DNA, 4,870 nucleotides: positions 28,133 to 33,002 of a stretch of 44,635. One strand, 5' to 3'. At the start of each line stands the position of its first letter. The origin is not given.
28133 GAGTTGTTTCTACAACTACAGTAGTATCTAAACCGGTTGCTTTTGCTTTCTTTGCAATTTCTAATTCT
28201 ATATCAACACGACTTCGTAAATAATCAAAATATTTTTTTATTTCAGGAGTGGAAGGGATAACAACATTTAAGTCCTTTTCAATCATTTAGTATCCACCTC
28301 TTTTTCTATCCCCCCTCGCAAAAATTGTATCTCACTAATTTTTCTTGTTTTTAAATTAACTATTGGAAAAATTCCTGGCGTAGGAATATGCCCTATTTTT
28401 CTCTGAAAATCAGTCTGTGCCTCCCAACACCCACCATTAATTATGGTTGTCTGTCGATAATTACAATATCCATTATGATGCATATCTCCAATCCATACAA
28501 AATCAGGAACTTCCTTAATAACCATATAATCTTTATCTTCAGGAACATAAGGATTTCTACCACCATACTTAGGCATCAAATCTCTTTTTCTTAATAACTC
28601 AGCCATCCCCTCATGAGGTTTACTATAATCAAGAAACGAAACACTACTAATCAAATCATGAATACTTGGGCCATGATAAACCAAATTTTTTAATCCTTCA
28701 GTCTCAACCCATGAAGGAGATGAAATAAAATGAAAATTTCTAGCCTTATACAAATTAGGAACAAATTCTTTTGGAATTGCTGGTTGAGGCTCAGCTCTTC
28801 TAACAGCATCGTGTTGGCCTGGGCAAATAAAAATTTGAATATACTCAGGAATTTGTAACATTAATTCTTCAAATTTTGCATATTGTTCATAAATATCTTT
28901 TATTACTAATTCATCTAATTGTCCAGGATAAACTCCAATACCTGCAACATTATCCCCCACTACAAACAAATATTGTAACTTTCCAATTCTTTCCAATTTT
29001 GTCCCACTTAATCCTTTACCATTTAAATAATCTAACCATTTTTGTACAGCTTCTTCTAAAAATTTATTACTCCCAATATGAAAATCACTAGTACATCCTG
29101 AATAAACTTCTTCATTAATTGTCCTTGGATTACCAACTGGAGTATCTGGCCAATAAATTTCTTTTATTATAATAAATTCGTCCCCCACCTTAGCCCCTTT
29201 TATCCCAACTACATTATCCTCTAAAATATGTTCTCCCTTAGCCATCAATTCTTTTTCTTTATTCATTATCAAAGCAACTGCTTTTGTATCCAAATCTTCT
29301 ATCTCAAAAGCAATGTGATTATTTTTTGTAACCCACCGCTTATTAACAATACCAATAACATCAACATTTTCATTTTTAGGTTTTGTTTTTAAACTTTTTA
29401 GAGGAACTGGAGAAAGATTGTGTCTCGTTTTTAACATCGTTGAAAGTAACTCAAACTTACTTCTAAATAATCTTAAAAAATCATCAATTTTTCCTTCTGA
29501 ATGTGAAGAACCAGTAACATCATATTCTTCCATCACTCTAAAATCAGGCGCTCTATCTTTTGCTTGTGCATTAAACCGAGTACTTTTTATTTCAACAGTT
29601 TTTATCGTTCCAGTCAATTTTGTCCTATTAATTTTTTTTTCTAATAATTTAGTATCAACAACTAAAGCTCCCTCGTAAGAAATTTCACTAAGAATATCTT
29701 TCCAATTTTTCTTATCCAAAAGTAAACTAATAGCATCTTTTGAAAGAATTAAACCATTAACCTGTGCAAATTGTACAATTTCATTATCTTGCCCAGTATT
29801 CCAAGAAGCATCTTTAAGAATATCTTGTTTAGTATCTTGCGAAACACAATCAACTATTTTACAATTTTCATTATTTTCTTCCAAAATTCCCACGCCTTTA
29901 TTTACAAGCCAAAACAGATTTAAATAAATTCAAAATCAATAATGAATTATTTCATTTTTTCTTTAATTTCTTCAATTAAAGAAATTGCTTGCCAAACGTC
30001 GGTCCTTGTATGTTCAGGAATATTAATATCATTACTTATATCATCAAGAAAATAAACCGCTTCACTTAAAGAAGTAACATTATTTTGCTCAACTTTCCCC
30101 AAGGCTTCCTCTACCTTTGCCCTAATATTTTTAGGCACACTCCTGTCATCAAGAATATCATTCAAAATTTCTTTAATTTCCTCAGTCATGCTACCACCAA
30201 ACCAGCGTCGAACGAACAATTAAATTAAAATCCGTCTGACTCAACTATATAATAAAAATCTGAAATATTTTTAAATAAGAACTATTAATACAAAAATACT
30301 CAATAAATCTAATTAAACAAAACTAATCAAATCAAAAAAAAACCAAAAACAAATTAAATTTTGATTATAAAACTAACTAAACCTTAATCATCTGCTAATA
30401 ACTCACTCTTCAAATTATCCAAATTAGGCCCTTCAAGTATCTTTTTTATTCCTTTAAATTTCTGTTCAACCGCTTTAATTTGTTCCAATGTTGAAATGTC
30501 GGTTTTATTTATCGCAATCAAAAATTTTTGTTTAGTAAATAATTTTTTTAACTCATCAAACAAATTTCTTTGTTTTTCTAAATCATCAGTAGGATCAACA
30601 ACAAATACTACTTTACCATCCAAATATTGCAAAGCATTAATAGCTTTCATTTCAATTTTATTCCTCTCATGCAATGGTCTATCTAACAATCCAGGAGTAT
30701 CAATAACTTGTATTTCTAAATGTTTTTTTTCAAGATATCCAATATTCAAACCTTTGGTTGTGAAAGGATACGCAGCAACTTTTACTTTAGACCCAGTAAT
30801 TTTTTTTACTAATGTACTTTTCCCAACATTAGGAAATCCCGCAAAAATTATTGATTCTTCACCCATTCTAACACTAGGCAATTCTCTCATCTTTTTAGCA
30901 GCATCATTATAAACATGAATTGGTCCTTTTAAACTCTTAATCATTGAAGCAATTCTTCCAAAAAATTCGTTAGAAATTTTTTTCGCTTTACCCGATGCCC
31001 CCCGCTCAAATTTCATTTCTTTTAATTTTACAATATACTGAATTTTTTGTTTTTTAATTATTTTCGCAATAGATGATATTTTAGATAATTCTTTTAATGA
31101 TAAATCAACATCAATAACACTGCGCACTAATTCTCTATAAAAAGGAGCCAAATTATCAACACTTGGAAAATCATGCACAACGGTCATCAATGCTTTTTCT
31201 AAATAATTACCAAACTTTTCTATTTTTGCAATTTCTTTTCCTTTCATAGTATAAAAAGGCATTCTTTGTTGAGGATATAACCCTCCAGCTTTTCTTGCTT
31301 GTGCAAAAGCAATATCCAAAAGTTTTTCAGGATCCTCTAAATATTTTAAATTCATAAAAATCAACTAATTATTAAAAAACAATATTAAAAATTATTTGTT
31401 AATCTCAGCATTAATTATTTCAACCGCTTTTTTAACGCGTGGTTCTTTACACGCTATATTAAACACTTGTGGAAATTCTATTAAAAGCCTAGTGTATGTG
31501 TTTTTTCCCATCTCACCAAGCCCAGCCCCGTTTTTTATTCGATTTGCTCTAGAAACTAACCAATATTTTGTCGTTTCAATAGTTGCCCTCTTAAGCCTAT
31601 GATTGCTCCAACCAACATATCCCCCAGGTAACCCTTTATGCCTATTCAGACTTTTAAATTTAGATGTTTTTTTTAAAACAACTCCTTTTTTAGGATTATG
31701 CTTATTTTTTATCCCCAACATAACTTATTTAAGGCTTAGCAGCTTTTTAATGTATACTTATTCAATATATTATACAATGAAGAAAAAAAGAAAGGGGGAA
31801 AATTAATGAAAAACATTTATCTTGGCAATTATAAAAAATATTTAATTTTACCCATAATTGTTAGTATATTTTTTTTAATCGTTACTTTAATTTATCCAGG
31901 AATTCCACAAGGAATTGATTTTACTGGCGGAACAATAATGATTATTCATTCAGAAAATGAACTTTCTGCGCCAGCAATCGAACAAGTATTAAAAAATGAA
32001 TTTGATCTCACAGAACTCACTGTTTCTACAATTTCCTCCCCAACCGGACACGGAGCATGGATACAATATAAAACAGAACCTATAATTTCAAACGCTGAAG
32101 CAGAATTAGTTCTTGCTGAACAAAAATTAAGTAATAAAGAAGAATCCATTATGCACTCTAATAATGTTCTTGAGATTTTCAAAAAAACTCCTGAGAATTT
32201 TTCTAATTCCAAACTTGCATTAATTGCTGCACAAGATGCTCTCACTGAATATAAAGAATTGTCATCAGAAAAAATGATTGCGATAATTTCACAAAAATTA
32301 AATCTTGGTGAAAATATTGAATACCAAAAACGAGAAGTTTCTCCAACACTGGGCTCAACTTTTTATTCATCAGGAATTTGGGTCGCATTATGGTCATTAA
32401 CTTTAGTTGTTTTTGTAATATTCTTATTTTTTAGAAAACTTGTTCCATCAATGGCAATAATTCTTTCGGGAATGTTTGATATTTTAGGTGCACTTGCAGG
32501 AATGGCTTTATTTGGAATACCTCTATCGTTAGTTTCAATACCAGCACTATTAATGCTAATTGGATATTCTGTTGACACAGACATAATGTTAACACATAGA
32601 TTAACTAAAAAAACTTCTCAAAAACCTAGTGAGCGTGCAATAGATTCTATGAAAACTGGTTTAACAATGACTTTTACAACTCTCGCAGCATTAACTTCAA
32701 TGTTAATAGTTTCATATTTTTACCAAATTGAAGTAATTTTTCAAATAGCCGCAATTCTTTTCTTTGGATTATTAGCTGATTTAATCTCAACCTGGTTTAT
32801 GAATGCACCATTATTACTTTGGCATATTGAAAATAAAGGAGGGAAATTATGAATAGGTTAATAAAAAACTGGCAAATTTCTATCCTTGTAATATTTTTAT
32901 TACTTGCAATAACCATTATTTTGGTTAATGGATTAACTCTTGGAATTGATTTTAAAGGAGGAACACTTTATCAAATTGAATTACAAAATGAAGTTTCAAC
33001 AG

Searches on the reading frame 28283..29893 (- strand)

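Call 37: search_protein_families(library=pfam, proteins=[window:28283-29893:-], max_evalue=0.001)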
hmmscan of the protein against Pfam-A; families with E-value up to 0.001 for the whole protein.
window:28283-29893:- (536 aa): 2 families
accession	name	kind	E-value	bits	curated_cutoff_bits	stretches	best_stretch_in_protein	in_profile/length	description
PF04042.21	DNA_pol_E_B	-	4.2e-13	49.7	29.1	1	336-472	64-204/210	DNA polymerase alpha/epsilon subunit B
PF00149.33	Metallophos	-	8.4e-05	23.5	21.5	1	267-436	5-142/191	Calcineurin-like phosphoesterase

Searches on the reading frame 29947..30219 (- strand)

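Call 37: search_protein_families(library=pfam, proteins=[window:29947-30219:-], max_evalue=0.001)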
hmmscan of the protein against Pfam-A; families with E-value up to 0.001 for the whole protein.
window:29947-30219:- (90 aa): 1 family
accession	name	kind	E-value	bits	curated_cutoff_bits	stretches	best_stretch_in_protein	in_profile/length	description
PF03685.18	UPF0147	-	6.9e-20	71.3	23.6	1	12-85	5-81/81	Uncharacterised protein family (UPF0147)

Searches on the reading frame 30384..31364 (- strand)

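Call 37: search_protein_families(library=pfam, proteins=[window:30384-31364:-], max_evalue=0.001)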
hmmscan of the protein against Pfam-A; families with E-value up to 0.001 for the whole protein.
window:30384-31364:- (326 aa): 9 families
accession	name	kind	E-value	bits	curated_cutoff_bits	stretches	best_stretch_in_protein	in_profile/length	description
PF17835.6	NOG1_N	-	1.4e-24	87.5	22.9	1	3-165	1-159/160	NOG1 N-terminal helical domain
PF01926.29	MMR_HSR1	-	3.2e-22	79.2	21.9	1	172-287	2-113/113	50S ribosome-binding GTPase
PF02421.24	FeoB_N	-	1.1e-14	54.7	27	1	172-302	3-129/156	Ferrous iron transport protein B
PF06858.20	NOG1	-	4.3e-14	52.5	27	1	236-289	1-58/58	Nucleolar GTP-binding protein 1 (NOG1)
PF00025.27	Arf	-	1.2e-05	25.3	22.3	1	169-302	14-139/174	ADP-ribosylation factor family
PF09439.16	SRPRB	-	1.2e-05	25.2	25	1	170-308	4-140/178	Signal recognition particle receptor beta subunit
PF00009.33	GTP_EFTU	-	7.2e-05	22.9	26.5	0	210-303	63-146/188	Elongation factor Tu GTP binding domain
PF04548.22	AIG1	-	0.00022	21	27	1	172-279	3-114/212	AIG1 family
PF03193.22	RsgA_GTPase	-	0.00023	21.5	30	0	139-226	76-168/174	RsgA GTPase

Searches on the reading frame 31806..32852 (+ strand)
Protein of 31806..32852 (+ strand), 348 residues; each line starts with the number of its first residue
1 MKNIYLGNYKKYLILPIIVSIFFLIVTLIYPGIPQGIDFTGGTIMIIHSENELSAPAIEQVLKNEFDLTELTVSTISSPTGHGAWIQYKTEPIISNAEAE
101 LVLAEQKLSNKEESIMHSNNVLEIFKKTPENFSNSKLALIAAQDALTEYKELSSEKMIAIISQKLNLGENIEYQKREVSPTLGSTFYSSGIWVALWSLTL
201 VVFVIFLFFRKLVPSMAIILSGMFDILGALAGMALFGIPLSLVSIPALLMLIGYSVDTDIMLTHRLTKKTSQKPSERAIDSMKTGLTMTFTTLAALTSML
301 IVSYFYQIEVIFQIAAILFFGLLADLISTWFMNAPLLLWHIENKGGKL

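Call 37: search_protein_families(library=pfam, proteins=[window:31806-32852:+], max_evalue=0.001)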
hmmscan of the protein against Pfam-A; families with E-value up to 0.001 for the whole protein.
window:31806-32852:+ (348 aa): 3 families
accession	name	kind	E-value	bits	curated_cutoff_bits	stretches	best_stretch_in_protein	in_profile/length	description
PF02355.23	SecD_SecF_C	-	9.6e-33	113.6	20.5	1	172-341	15-187/189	Protein export membrane protein SecD/SecF, C-terminal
PF07549.19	Sec_GG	-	0.00013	21.8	20.3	0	32-47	7-22/28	SecD/SecF GG Motif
PF00873.25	ACR_tran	-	0.00018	19.8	28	1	194-274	868-948/1021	AcrB/AcrD/AcrF family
